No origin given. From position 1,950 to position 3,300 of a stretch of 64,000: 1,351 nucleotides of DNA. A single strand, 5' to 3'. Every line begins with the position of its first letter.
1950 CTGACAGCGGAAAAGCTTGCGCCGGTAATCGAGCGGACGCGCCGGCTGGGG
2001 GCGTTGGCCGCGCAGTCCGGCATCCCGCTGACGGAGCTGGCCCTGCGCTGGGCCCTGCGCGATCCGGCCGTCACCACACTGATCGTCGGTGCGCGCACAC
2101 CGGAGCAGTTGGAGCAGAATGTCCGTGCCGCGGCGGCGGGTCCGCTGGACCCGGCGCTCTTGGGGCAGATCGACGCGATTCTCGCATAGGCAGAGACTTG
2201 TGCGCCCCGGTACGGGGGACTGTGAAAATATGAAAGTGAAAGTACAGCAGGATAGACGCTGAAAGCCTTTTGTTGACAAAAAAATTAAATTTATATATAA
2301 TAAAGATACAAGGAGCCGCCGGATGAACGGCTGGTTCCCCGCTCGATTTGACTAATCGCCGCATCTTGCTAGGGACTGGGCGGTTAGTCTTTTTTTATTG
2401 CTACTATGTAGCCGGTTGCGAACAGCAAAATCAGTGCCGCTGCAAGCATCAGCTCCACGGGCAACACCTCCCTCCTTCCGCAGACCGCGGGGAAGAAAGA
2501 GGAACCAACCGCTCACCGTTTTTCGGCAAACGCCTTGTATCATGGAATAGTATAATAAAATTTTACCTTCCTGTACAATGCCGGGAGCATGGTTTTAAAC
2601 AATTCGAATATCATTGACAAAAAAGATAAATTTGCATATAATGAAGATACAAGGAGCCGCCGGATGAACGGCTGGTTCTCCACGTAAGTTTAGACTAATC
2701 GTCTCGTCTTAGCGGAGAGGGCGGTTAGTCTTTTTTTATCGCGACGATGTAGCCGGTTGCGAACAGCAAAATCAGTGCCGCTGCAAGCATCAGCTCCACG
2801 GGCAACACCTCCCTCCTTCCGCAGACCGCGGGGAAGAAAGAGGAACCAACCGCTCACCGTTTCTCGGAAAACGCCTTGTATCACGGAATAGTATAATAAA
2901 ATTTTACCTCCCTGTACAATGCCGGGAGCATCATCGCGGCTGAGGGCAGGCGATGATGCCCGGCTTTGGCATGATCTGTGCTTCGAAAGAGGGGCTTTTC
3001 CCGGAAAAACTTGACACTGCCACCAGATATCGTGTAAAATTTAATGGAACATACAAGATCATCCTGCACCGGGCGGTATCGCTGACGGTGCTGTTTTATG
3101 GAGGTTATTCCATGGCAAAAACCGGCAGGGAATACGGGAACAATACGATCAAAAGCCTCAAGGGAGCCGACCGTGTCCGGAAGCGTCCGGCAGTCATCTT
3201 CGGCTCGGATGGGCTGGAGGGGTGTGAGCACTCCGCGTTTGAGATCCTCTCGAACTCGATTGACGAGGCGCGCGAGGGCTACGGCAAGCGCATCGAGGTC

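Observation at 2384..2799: The two small-ORF copies differ only by three synonymous third-position substitutions spaced exactly 3 nt apart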

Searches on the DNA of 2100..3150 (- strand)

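Call 6: search_rna_families(source=window, start=2100, end=3150, threshold=evalue, max_evalue=10)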
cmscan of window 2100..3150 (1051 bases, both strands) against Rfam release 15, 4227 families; matches with E-value up to 10: 6.
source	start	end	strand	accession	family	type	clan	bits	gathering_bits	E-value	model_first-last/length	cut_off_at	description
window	2100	2170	+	RF02681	Twister-sister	Gene; ribozyme;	-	17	34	1.5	32-81/81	5'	Twister_sister_ribozyme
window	2475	2509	+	RF02227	sX8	Gene; sRNA;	-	15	50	5.5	1-82/82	no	Proteobacterial sRNA sX8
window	2816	2850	+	RF02227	sX8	Gene; sRNA;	-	15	50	5.5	1-82/82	no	Proteobacterial sRNA sX8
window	2683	2740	+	RF00729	mir-278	Gene; miRNA;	-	14.5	55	3.9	1-75/75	no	mir-278 microRNA precursor family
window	2301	2408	+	RF02342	ar7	Gene; sRNA;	-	14.3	60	3.7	1-145/145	no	Alphaproteobacterial sRNA ar7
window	2232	2337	+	RF04178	BTnc005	Gene; sRNA;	-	13.8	174.8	2.4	1-205/205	no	Bacteroides sRNA BTnc005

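Call 71: search_dna_similar(query=window:2300-2545:-, collection=phages, mode=distant, max_evalue=0.001, max_rows=10)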
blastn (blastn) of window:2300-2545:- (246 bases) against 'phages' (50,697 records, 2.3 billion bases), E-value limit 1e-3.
No match.

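Call 72: search_dna_similar(query=window:2300-2545:-, collection=plasmids, mode=distant, max_evalue=0.001, max_rows=10)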
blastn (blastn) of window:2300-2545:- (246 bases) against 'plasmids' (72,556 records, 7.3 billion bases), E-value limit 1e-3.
No match.
